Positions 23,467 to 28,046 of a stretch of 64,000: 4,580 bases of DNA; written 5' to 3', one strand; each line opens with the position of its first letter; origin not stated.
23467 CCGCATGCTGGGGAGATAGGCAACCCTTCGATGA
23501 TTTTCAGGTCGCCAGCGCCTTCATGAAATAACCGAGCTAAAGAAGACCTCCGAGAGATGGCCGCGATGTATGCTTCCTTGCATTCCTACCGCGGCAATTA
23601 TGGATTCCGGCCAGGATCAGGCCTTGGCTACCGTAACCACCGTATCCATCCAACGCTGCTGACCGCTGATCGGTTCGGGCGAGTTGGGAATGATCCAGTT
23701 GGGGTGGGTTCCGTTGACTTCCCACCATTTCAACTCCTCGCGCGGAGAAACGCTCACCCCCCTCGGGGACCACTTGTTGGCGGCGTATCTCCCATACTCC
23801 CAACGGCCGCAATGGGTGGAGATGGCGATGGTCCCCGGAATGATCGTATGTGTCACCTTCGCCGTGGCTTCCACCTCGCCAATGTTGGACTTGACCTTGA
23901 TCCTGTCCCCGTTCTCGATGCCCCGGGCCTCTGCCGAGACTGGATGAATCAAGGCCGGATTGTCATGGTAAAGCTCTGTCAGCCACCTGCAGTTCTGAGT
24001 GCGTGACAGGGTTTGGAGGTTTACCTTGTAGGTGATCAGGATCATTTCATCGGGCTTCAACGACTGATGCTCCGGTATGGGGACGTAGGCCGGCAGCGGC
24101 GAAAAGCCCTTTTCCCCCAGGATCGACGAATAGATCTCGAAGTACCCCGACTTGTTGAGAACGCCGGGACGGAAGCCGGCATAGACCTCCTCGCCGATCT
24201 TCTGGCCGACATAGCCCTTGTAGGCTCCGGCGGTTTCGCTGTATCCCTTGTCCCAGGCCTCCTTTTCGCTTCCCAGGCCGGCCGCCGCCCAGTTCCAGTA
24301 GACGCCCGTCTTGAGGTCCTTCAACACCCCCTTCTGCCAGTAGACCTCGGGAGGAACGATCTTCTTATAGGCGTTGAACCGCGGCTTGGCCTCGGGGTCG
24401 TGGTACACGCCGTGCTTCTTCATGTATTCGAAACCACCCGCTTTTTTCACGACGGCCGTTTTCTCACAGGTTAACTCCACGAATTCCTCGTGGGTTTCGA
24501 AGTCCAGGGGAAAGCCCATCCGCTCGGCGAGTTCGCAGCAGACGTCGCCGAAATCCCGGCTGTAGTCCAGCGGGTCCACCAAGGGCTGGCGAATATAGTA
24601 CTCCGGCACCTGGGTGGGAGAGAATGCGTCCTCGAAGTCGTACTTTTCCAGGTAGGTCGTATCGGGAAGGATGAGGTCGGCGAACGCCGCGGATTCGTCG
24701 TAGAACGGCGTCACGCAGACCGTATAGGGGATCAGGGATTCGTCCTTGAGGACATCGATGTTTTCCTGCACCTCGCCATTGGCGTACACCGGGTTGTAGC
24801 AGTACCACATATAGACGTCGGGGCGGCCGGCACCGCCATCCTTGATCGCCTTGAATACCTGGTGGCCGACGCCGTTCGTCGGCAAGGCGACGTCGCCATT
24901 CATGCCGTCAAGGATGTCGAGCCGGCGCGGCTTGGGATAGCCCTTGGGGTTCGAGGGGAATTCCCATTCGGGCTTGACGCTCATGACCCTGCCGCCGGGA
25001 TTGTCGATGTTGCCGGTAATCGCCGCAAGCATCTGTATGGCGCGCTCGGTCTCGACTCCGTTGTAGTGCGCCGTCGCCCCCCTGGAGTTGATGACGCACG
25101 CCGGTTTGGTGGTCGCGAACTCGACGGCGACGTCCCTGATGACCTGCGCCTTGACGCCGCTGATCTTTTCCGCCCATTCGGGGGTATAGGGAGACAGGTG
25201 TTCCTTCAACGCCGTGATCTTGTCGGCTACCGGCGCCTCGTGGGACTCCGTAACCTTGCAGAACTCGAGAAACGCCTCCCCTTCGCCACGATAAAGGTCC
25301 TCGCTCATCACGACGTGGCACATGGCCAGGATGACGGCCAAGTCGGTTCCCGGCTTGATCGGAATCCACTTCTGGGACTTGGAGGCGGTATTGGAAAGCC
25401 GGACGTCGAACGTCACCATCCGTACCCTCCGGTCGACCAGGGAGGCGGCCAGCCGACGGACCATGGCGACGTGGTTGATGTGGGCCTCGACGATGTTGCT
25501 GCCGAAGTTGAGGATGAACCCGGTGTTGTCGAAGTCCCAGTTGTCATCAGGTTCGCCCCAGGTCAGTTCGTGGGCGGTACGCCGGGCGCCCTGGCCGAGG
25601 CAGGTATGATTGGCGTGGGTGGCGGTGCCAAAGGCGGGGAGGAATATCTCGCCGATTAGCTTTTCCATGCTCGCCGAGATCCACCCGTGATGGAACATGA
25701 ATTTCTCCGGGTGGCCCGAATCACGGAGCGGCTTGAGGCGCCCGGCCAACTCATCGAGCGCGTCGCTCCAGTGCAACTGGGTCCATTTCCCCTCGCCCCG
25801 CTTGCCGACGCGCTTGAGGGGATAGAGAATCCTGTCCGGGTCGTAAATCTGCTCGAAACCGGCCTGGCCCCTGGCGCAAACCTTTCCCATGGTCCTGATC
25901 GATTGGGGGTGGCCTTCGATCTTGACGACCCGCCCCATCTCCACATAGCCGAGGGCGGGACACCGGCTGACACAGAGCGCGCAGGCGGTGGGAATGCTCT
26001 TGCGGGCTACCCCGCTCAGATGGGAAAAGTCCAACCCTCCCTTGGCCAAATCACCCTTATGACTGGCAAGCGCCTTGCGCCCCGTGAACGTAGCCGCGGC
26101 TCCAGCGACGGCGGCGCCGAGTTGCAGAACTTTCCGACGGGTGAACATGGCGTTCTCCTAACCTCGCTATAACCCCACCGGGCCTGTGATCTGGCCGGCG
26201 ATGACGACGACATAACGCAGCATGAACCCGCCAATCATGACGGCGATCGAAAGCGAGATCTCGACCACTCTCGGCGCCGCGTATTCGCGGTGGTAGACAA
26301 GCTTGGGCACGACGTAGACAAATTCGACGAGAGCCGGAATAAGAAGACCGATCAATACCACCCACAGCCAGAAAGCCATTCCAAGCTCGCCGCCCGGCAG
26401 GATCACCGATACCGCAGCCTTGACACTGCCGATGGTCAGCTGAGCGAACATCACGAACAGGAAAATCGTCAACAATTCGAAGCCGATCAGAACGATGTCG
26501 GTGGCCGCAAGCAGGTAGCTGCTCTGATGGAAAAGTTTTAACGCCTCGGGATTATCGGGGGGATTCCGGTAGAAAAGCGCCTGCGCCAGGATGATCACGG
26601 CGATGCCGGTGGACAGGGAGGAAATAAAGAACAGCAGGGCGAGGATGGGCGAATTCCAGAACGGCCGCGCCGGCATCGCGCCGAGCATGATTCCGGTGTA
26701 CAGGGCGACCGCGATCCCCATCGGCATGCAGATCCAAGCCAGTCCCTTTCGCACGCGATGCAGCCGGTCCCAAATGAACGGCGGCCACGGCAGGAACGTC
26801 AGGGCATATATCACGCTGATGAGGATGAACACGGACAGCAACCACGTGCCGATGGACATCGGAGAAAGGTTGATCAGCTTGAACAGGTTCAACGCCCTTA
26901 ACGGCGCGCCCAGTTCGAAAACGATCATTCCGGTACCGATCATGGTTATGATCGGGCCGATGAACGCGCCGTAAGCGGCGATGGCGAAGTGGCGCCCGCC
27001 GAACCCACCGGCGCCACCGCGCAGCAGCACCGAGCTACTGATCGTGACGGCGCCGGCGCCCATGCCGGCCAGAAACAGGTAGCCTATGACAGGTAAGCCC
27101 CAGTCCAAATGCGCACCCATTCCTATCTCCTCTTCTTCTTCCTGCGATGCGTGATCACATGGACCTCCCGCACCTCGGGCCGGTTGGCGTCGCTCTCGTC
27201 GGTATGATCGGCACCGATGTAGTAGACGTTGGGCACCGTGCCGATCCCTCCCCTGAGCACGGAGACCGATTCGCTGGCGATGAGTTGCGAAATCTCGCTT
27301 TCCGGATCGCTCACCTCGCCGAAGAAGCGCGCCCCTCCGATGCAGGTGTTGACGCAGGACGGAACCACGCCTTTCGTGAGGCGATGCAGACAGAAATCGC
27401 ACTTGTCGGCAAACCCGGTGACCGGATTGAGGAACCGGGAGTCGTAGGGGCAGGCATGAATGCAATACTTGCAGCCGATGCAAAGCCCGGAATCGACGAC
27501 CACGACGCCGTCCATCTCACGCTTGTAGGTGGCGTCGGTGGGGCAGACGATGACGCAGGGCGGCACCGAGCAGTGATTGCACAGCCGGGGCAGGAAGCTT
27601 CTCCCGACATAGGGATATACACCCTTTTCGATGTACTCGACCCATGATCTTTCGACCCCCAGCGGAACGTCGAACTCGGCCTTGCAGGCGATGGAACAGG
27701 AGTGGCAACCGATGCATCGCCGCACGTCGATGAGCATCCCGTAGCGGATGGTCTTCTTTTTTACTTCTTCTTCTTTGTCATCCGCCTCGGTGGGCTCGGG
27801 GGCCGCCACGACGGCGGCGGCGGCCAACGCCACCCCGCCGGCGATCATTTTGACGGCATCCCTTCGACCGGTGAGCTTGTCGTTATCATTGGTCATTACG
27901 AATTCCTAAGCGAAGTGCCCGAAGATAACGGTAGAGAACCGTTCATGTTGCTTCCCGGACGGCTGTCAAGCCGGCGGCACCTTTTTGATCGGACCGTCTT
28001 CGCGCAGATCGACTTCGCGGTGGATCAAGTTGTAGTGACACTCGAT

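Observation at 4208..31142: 27-kb island with three paralogous Tat-exported molybdoenzyme modules, each paired with a membrane-anchored dodecaheme cytochrome: possibly an uncharacterised respiratory or lithotrophic system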

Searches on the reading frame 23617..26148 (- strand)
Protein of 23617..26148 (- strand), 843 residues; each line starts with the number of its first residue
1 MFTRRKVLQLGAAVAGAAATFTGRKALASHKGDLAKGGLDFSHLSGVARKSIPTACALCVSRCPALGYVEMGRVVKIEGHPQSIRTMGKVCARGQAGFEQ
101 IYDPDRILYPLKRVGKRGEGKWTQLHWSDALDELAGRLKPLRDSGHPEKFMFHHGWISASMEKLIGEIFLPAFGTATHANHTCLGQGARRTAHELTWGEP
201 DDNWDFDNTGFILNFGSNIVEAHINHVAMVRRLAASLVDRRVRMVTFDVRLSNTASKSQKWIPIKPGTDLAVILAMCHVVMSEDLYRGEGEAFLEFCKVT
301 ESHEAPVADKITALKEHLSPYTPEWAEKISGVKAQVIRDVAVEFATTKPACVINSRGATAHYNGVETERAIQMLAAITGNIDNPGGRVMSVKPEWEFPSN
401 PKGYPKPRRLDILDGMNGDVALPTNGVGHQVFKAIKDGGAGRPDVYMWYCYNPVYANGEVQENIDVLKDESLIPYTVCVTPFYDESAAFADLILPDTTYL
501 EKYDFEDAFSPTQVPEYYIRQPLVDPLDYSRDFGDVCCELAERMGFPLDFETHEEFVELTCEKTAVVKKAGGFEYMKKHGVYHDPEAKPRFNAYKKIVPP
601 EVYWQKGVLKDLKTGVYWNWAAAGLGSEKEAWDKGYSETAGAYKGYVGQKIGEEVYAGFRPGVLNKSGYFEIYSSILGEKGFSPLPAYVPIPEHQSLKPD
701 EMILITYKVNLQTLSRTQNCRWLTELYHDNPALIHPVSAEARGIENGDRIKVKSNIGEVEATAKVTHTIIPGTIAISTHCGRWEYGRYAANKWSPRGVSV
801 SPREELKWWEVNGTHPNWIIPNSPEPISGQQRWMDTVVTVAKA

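Call 7: search_protein_families(library=pfam, proteins=[window:23617-26148:-], max_evalue=0.01)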
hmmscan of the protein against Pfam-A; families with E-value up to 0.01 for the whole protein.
window:23617-26148:- (843 aa): 3 families
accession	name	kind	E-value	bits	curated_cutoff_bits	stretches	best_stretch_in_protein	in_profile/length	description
PF00384.28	Molybdopterin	-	7e-34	117.8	24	1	106-542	1-352/353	Molybdopterin oxidoreductase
PF01568.27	Molydop_binding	-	2.8e-16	59.9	26.8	1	702-786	1-83/110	Molydopterin dinucleotide binding domain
PF04879.21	Molybdop_Fe4S4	-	1.4e-11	44.6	22.7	1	50-103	2-55/55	Molybdopterin oxidoreductase Fe4S4 domain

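Call 8: search_protein_families(library=ncbifam, proteins=[window:23617-26148:-], max_evalue=0.00001)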
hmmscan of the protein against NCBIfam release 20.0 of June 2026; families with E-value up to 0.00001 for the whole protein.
window:23617-26148:- (843 aa): 23 families
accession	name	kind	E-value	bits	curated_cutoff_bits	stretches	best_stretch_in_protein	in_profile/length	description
NF012032.0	PRK15488.1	equivalog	5.5e-103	345.4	694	2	3-547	4-530/759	thiosulfate reductase PhsA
TIGR02166.1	dmsA_ynfE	subfamily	1.2e-86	291.5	777.7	2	3-597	2-614/794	DMSO/selenate family reductase complex A subunit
NF041714.1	arsenate_red_ArrA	equivalog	2.2e-59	201.4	1600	2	3-540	4-563/848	arsenate respiratory reductase molybdopterin-containing subunit ArrA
TIGR01591.1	Fdh-alpha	equivalog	2.5e-57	194.4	666.25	2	54-561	1-495/672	formate dehydrogenase subunit alpha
NF041884.1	selenate_YnfF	exception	1.7e-54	185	1650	2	3-595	2-614/798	selenate/tellurate reductase subunit YnfF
NF041885.1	selenate_YnfE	exception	6.1e-54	183.1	1675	2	49-597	46-623/805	selenate/tellurate reductase subunit YnfE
NF011566.1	PRK14990.1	exception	1.7e-53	181.8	1600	2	49-596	56-633/814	dimethylsulfoxide reductase subunit A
NF041783.2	mnquin_red_QrcB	equivalog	6.7e-51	173.3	440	1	49-562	50-521/695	menaquinone reductase molybdopterin-binding-like subunit QrcB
TIGR03479.1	DMSO_red_II_alp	subfamily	1.9e-47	161.9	984.75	2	53-287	60-299/913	molybdopterin-dependent oxidoreductase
TIGR00509.1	bisC_fam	subfamily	2.5e-31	108.7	1017.55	2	116-387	65-343/772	molybdopterin guanine dinucleotide-containing S/N-oxide reductase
NF011567.1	PRK14991.1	equivalog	3.3e-31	107.9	1750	1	84-134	134-184/1022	tetrathionate reductase subunit TtrA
TIGR01553.1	formate-DH-alph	equivalog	9.2e-30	103.1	814.2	2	3-287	3-296/1009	formate dehydrogenase-N subunit alpha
NF047855.1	AssmNtatRedNasC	equivalog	4.4e-27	94.7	1100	1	50-384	19-339/708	assimilatory nitrate reductase catalytic subunit NasC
NF041513.1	formate_DH_Act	exception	5.7e-24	84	1400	2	50-147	41-136/1067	formate dehydrogenase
NF011682.0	PRK15102.1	equivalog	2.7e-19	68.8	909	1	228-388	244-397/829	trimethylamine-N-oxide reductase TorA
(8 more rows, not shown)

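Call 63: find_homologous_proteins(query=window:23617-26148:-, max_evalue=1e-50)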
Query window:23617-26148:- (843 aa): 3519 proteins with E <= 1e-50 among 8000 candidates; the best 120 are listed.
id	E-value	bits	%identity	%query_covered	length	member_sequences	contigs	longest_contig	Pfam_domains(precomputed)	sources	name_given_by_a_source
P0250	0.0e+0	2004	100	100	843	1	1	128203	PF00384.28,PF01568.28,PF04879.22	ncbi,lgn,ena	-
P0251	0.0e+0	1343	68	100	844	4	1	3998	PF10518.15,PF00384.28,PF01568.28,PF04879.22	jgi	jgi:anaerobic selenocysteine-containing dehydrogenase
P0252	0.0e+0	1340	68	100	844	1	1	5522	PF00384.28,PF01568.28,PF04879.22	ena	-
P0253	0.0e+0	1326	66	100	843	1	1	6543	PF00384.28,PF01568.28,PF04879.22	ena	-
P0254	0.0e+0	1313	66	100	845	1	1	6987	PF00384.28,PF01568.28,PF04879.22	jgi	jgi:anaerobic selenocysteine-containing dehydrogenase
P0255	0.0e+0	1310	67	100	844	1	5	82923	PF00384.28,PF01568.28,PF04879.22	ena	-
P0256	0.0e+0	1309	66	100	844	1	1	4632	PF00384.28,PF01568.28,PF04879.22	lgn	-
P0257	0.0e+0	1305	65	100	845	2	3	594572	PF00384.28,PF01568.28,PF04879.22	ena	-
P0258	0.0e+0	1303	66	100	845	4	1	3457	PF00384.28,PF01568.28,PF04879.22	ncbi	-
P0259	0.0e+0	1301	65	100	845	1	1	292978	PF00384.28,PF01568.28,PF04879.22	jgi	jgi:thiosulfate reductase / polysulfide reductase chain A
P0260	0.0e+0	1288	64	100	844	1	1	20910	PF00384.28,PF01568.28,PF04879.22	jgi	-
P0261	0.0e+0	1287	65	100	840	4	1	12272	PF00384.28,PF01568.28,PF04879.22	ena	-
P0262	0.0e+0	1285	64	100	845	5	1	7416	PF00384.28,PF01568.28,PF04879.22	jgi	jgi:anaerobic selenocysteine-containing dehydrogenase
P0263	0.0e+0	1284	65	100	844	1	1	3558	PF00384.28,PF01568.28,PF04879.22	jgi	jgi:anaerobic selenocysteine-containing dehydrogenase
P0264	0.0e+0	1281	64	100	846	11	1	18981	PF00384.28,PF01568.28,PF04879.22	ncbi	-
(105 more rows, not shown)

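Call 66: find_encoding_contigs(protein=P0259, flank=9000, max_places=1)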
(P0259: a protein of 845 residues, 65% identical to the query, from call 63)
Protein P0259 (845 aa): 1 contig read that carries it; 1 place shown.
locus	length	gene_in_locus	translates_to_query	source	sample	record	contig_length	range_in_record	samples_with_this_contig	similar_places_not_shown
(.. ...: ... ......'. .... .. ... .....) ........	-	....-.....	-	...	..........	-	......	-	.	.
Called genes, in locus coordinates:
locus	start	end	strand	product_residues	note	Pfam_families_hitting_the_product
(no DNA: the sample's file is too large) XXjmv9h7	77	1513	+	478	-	PF00496:SBP_bac_5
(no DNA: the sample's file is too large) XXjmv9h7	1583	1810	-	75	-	PF09413:DUF2007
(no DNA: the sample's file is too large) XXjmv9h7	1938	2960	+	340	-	PF00348:polyprenyl_synt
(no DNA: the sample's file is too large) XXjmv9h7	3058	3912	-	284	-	PF04909:Amidohydro_2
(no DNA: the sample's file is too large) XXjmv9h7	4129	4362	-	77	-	-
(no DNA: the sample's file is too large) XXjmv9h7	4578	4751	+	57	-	-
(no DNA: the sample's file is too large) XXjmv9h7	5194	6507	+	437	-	PF09459:EB_dh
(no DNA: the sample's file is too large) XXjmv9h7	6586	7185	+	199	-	PF03264:Cytochrom_NNT, PF22113:Mtrc-MtrF_II-IV_dom (faint), PF14522:Cytochrome_C7 (faint)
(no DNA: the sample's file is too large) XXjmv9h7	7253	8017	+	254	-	PF13534:Fer4_17 (faint), PF12797:Fer4_2 (faint), PF13187:Fer4_9 (weak), PF13237:Fer4_10 (weak), PF13247:Fer4_11, PF12838:Fer4_7, PF13187:Fer4_9 (weak), PF00037:Fer4 (weak), +1 more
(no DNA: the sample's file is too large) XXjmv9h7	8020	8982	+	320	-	PF03916:NrfD, PF14589:NrfD_2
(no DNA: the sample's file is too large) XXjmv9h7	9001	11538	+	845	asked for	PF04879:Molybdop_Fe4S4, PF00384:Molybdopterin, PF01568:Molydop_binding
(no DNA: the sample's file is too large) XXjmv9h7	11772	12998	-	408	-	PF00266:Aminotran_5, PF22580:KYNU_C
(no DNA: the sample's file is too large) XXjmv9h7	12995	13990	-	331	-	PF05544:Pro_racemase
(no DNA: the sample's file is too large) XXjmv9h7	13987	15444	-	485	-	PF07969:Amidohydro_3, PF01979:Amidohydro_1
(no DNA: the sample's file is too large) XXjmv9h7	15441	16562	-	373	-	PF00291:PALP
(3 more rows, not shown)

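Call 67: find_encoding_contigs(protein=P0257, flank=9000, max_places=1)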
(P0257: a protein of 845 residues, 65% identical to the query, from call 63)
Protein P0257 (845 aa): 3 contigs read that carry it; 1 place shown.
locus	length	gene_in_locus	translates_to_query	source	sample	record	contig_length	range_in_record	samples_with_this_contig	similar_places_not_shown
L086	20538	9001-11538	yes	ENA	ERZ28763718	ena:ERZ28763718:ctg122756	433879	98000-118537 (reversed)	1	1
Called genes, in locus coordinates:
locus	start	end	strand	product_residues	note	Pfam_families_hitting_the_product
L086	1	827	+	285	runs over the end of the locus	PF13714:PEP_mutase, PF00463:ICL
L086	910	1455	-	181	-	PF00994:MoCF_biosynth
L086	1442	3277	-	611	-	PF01464:SLT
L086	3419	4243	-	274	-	PF03167:UDG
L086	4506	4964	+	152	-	PF10604:Polyketide_cyc2, PF03364:Polyketide_cyc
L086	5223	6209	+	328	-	PF09459:EB_dh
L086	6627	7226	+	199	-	PF03264:Cytochrom_NNT, PF14522:Cytochrome_C7 (faint), PF14537:Cytochrom_c3_2 (faint), PF02085:Cytochrom_CIII (faint), PF22113:Mtrc-MtrF_II-IV_dom (faint)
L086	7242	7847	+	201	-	PF12797:Fer4_2 (weak), PF13187:Fer4_9 (weak), PF13247:Fer4_11, PF13237:Fer4_10, PF12838:Fer4_7, PF13187:Fer4_9 (weak), PF00037:Fer4, PF12797:Fer4_2 (weak), +6 more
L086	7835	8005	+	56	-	-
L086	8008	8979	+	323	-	-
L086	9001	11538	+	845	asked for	PF04879:Molybdop_Fe4S4, PF00384:Molybdopterin, PF01568:Molydop_binding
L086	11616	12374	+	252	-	PF08242:Methyltransf_12 (weak), PF13649:Methyltransf_25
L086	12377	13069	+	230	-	PF00890:FAD_binding_2, PF01946:Thi4 (faint), PF07992:Pyr_redox_2 (faint)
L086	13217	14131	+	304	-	PF00890:FAD_binding_2, PF02910:Succ_DH_flav_C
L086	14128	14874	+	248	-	PF13085:Fer2_3, PF13187:Fer4_9 (faint), PF13183:Fer4_8, PF13237:Fer4_10, PF13534:Fer4_17, PF12838:Fer4_7, PF13484:Fer4_16 (weak)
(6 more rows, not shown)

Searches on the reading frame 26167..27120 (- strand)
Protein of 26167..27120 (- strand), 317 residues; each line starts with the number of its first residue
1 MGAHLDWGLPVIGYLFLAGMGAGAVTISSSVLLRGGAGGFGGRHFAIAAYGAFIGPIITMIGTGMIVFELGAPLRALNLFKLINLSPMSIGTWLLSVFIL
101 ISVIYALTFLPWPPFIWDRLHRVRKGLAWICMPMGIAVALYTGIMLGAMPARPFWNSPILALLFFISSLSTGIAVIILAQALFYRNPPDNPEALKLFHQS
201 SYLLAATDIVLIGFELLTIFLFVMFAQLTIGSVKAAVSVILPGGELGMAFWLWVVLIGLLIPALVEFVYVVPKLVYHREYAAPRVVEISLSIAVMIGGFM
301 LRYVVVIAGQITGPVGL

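Call 7: search_protein_families(library=pfam, proteins=[window:26167-27120:-], max_evalue=0.01)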
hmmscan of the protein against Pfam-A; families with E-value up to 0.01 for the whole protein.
window:26167-27120:- (317 aa): 2 families
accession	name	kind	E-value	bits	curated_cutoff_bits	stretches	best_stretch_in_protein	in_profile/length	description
PF03916.19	NrfD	-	9e-42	144.2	25.8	1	4-312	8-311/313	Polysulphide reductase, NrfD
PF14589.11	NrfD_2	-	5.2e-11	43.3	27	1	11-311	19-274/281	Polysulfide reductase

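Call 46: search_protein_families(library=ncbifam, proteins=[window:26167-27120:-], max_evalue=1e-10)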
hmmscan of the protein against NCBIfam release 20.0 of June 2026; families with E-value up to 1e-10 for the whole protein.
window:26167-27120:- (317 aa): 1 family
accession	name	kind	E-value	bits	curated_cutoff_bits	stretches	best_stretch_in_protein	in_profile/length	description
TIGR03148.1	cyt_nit_nrfD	equivalog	3.9e-29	101.9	347.6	1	5-312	8-314/316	cytochrome c nitrite reductase subunit NrfD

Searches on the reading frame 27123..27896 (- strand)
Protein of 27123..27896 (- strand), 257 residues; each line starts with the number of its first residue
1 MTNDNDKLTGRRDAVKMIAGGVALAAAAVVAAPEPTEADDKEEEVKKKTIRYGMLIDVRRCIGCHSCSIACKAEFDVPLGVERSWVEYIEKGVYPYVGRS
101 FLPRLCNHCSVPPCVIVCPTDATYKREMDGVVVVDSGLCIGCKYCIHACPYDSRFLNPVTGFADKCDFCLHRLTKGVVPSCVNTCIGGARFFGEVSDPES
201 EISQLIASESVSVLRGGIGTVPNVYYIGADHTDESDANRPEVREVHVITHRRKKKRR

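Call 7: search_protein_families(library=pfam, proteins=[window:27123-27896:-], max_evalue=0.01)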
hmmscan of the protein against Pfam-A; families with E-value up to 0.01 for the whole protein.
window:27123-27896:- (257 aa): 11 families
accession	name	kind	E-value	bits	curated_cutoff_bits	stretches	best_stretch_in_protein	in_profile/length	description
PF13247.11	Fer4_11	-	2.4e-28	98.7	26.2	1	100-194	4-99/100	4Fe-4S dicluster domain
PF13237.11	Fer4_10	-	8.8e-10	38.8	25.5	2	103-150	6-53/53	4Fe-4S dicluster domain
PF12838.12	Fer4_7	-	1.8e-09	38.3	27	1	106-152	2-51/52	4Fe-4S dicluster domain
PF13187.11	Fer4_9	-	5.2e-09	36.4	27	1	60-122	1-51/52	4Fe-4S dicluster domain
PF00037.32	Fer4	-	4.6e-08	33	21.1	2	132-152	1-21/24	4Fe-4S binding domain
PF12797.12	Fer4_2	-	4.7e-08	32.9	24.5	2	131-151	2-22/22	4Fe-4S binding domain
PF12837.12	Fer4_6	-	9e-06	25.8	25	1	131-152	1-22/24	4Fe-4S binding domain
PF13534.11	Fer4_17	-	0.00066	20.6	22.2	0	57-76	42-61/61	4Fe-4S dicluster domain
PF14697.11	Fer4_21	-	0.0013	19.2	35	0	56-73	3-20/59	4Fe-4S dicluster domain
PF25160.1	LdpA_Fe-S-bd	-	0.0015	18.7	27.6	1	112-152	7-41/49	LdpA Fe-S cluster-binding domain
PF13560.12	HTH_31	-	0.0022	18.7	27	1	77-113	22-58/64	Helix-turn-helix domain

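Call 8: search_protein_families(library=ncbifam, proteins=[window:27123-27896:-], max_evalue=0.00001)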
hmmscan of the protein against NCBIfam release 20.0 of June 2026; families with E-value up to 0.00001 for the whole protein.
window:27123-27896:- (257 aa): 21 families
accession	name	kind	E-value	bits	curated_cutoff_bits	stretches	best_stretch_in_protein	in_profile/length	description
NF011569.0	PRK14993.1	equivalog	1e-66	224.9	416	1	25-231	17-226/244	tetrathionate reductase subunit TtrB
NF045797.1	DsrO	equivalog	3.8e-58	196.7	200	1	11-227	5-234/235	sulfate reduction electron transfer complex DsrMKJOP subunit DsrO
TIGR03149.1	cyt_nit_nrfC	equivalog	1.1e-54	185.2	377.6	1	18-232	8-221/225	cytochrome c nitrite reductase Fe-S protein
NF041715.1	arsenate_red_ArrB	equivalog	2.5e-48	164.6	450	2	51-154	2-104/233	arsenate respiratory reductase iron-sulfur subunit ArrB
TIGR03478.1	DMSO_red_II_bet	subfamily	1.4e-43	149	480.7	1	84-229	109-255/321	DMSO reductase family type II enzyme, iron-sulfur subunit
NF042979.1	EthbenzDh_ebdB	equivalog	8.4e-38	130.1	740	1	85-228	132-276/354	ethylbenzene dehydrogenase subunit beta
TIGR02951.1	DMSO_dmsB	equivalog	1.7e-37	128.9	214.1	1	51-196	1-154/161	DMSO/selenate family reductase complex B subunit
TIGR01660.1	narH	equivalog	2.2e-33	115.4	524.05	2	101-209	178-286/492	nitrate reductase subunit beta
NF041782.1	mnquin_red_QrcC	equivalog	1.6e-31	109.8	400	2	52-157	1-119/239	menaquinone reductase iron-sulfur cluster-binding subunit QrcC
NF008134.0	PRK10882.1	equivalog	3.2e-30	105.3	263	2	100-209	107-222/329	hydrogenase 2 operon protein HybA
NF038355.1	FDH3_beta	equivalog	9.8e-26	90.9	240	1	54-169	5-121/180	formate dehydrogenase FDH3 subunit beta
TIGR01582.1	FDH-beta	equivalog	5.7e-25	88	334.7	1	106-205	93-192/283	formate dehydrogenase subunit beta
NF045715.1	sulf_resp_HmcB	equivalog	1.6e-24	86.6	420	1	104-197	105-200/307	sulfate respiration complex iron-sulfur protein HmcB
NF009451.0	PRK12809.1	equivalog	6.6e-16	57.7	1154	1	57-186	8-130/639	formate-dependent uric acid utilization protein YgfT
NF045766.1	PhenlGlyoxDHPadI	equivalog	1.9e-15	56.6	700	1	56-191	9-134/443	NADH-dependent phenylglyoxylate dehydrogenase subunit beta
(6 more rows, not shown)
